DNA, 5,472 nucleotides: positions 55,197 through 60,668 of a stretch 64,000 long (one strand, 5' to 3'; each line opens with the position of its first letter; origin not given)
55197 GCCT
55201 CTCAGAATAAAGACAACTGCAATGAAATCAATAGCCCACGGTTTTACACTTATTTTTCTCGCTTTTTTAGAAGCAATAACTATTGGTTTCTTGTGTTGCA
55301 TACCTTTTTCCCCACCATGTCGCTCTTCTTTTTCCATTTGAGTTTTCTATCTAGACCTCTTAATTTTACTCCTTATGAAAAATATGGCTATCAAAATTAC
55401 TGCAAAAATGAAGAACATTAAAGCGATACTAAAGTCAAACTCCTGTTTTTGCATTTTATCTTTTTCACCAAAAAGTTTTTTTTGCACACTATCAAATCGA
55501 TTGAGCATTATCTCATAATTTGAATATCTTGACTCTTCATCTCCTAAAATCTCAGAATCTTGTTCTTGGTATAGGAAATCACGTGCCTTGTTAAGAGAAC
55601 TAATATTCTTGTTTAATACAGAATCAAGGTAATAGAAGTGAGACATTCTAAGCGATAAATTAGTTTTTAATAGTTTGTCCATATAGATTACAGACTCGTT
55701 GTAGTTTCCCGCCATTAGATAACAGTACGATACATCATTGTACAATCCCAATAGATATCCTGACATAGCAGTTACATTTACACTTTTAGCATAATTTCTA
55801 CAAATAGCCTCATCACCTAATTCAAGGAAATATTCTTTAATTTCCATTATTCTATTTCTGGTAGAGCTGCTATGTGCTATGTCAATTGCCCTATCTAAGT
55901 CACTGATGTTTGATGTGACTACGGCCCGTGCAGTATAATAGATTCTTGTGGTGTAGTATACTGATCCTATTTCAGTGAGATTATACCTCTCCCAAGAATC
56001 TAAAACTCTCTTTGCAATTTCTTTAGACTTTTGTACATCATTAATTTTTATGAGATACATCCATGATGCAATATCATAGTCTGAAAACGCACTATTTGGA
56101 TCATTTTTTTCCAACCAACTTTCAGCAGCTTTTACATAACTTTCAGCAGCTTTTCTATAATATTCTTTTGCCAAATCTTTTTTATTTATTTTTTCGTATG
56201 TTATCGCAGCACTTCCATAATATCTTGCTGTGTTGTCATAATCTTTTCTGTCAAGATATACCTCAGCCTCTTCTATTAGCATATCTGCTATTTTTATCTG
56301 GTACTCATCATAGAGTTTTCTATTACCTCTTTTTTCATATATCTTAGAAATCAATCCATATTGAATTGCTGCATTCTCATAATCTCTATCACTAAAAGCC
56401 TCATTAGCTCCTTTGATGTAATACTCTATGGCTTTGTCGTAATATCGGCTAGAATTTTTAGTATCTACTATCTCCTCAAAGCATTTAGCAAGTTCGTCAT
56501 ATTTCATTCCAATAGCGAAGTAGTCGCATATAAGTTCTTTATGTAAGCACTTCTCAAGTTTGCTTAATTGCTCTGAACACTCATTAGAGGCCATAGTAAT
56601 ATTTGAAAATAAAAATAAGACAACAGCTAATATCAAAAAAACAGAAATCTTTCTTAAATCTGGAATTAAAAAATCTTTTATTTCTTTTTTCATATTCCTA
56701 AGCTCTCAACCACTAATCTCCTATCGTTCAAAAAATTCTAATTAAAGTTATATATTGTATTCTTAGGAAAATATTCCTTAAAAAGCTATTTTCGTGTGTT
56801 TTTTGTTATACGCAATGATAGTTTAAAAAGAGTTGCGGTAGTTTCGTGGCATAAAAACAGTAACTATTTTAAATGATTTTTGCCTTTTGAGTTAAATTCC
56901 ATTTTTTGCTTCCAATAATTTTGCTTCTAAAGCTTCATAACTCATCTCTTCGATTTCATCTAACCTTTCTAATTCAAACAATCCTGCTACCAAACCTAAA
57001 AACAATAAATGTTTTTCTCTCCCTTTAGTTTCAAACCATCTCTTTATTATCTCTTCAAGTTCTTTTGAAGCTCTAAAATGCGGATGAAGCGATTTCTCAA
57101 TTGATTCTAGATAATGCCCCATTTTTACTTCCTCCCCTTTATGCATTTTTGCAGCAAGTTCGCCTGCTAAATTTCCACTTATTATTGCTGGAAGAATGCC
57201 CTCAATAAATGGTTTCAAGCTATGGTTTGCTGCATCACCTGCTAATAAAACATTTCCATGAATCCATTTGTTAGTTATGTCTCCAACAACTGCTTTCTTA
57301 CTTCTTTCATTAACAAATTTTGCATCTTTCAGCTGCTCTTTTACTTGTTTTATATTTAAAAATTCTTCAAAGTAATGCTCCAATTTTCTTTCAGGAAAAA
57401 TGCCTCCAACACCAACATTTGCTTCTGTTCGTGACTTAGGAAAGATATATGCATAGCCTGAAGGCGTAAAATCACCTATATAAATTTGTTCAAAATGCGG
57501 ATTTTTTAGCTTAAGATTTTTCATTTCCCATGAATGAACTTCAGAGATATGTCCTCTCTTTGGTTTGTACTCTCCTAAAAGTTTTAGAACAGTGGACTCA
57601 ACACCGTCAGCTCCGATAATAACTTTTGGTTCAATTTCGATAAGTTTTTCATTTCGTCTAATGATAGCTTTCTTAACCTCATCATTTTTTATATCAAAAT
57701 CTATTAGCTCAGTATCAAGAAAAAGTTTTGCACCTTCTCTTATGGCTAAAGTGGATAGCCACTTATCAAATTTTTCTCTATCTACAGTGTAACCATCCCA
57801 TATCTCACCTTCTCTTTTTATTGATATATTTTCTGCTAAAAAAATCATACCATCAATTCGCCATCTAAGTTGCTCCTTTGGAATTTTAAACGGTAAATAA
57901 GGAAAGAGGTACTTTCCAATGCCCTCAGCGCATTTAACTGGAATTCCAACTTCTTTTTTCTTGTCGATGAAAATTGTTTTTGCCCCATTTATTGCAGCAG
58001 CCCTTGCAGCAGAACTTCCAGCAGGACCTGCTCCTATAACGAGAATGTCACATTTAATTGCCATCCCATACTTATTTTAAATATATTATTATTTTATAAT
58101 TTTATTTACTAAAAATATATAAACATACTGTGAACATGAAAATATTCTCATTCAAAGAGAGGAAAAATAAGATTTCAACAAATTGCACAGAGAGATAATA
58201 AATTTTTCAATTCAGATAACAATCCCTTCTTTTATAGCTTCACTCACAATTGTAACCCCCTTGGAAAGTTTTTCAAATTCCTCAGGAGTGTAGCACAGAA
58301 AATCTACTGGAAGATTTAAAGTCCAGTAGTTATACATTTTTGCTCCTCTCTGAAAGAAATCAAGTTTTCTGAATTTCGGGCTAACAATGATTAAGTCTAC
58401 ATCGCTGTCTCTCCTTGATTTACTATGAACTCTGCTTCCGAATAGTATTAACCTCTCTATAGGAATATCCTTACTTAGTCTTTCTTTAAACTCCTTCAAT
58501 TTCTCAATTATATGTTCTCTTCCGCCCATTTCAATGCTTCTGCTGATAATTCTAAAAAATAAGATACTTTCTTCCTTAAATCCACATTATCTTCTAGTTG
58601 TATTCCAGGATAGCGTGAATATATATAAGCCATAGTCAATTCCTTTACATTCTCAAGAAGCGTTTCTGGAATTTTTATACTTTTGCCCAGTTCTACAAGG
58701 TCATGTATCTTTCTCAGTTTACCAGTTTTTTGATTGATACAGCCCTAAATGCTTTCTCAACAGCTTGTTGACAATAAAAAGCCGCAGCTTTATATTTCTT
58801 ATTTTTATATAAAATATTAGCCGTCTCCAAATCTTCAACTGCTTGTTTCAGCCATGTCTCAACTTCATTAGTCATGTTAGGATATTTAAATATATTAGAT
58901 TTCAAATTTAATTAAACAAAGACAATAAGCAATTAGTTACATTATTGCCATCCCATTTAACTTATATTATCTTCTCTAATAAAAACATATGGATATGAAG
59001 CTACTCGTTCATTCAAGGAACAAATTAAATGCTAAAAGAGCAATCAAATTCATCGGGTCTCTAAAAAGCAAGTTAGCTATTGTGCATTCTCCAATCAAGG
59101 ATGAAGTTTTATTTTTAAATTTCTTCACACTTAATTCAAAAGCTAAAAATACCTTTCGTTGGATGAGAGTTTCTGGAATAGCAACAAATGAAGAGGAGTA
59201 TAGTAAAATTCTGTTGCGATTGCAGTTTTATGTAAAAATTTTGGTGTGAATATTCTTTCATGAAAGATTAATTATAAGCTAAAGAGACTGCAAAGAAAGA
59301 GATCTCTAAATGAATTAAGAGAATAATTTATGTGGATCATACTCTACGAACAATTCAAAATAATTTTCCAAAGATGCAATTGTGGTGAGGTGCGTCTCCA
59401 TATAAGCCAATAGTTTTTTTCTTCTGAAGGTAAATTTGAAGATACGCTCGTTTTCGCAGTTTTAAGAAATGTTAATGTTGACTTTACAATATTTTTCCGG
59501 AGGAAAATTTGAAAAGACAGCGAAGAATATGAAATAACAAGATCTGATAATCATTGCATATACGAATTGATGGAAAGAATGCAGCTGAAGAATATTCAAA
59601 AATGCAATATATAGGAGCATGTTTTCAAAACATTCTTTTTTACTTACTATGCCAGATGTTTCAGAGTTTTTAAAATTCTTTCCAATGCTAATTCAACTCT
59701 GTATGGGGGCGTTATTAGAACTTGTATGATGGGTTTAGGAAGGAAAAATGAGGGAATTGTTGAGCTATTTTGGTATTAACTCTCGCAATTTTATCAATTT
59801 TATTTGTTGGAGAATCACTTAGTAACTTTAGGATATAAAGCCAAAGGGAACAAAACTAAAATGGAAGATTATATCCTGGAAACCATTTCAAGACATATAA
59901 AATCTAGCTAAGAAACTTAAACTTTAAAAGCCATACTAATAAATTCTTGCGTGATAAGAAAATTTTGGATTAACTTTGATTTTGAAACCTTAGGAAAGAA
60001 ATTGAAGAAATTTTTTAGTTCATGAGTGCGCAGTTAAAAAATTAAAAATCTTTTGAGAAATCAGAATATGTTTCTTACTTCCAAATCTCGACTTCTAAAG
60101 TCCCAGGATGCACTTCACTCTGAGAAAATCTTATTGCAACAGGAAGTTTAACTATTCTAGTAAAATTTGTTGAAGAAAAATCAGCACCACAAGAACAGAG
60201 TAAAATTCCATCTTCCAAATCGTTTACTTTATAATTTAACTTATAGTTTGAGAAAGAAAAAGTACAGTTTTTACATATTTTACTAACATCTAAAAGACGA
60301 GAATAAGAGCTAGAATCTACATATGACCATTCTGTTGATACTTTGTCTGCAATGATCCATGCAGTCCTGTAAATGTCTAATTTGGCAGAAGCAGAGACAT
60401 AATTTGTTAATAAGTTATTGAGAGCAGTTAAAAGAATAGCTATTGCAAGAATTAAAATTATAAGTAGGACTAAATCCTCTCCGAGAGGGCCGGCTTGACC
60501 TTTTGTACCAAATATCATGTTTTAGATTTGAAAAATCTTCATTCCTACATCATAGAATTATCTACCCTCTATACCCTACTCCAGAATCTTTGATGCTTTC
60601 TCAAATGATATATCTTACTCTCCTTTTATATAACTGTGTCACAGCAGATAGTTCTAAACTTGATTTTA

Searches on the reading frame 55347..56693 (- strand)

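Call 31: search_protein_families(library=pfam, proteins=[window:55347-56693:-], max_evalue=0.1)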
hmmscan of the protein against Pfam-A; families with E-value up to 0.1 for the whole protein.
window:55347-56693:- (448 aa): 6 families
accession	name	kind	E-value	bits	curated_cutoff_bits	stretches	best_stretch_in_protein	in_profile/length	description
PF13424.12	TPR_12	-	5.2e-06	27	30.1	1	150-186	39-75/77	Tetratricopeptide repeat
PF13181.12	TPR_8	-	0.0019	18.7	25.7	1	156-184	1-29/34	Tetratricopeptide repeat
PF07719.23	TPR_2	-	0.0019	18.6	27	0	318-343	4-29/34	Tetratricopeptide repeat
PF14938.12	SNAP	-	0.0044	17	25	1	59-192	45-184/282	Soluble NSF attachment protein, SNAP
PF04901.18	RAMP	-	0.014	15.9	27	1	37-93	2-57/110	Receptor activity modifying family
PF13174.12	TPR_6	-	0.018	16.1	26.3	0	163-186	7-30/33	Tetratricopeptide repeat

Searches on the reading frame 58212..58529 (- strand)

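Call 82: search_protein_families(library=pfam, proteins=[window:58212-58529:-], max_evalue=0.001)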
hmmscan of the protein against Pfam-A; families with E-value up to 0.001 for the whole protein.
window:58212-58529:- (105 aa): 3 families
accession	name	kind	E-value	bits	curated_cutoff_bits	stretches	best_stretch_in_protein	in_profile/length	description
PF01909.29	NTP_transf_2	-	3.5e-11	43.8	21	1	11-98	1-86/93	Nucleotidyltransferase domain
PF18765.7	Polbeta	-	1.1e-08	35.6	26.9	1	13-95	2-83/93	Polymerase beta, Nucleotidyltransferase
PF22600.2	MTPAP-like_central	-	0.00093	19.7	27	1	4-65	22-77/139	Poly(A) RNA polymerase, mitochondrial-like, central palm domain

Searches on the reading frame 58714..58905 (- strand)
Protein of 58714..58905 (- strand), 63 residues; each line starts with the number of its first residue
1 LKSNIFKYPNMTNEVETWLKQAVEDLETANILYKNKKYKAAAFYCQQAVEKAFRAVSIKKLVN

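Call 82: search_protein_families(library=pfam, proteins=[window:58714-58905:-], max_evalue=0.001)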
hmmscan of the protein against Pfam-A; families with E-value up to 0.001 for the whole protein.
window:58714-58905:- (63 aa): 1 family
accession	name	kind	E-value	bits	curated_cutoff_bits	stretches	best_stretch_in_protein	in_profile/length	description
PF05168.19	HEPN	-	4.5e-13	49.8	22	1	15-61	1-47/117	HEPN domain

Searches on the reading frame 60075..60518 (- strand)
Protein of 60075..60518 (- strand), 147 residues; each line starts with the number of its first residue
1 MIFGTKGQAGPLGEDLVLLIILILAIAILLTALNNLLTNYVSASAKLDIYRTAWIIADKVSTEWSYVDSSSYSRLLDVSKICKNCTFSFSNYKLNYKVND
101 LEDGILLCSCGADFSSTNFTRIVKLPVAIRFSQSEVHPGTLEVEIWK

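Call 31: search_protein_families(library=pfam, proteins=[window:60075-60518:-], max_evalue=0.1)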
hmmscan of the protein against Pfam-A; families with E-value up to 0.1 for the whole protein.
window:60075-60518:- (147 aa): 1 family
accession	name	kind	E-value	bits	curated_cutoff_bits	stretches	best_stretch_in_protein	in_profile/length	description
PF23956.1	DUF7285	-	0.0039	18.3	27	1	91-146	60-112/112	Family of unknown function (DUF7285)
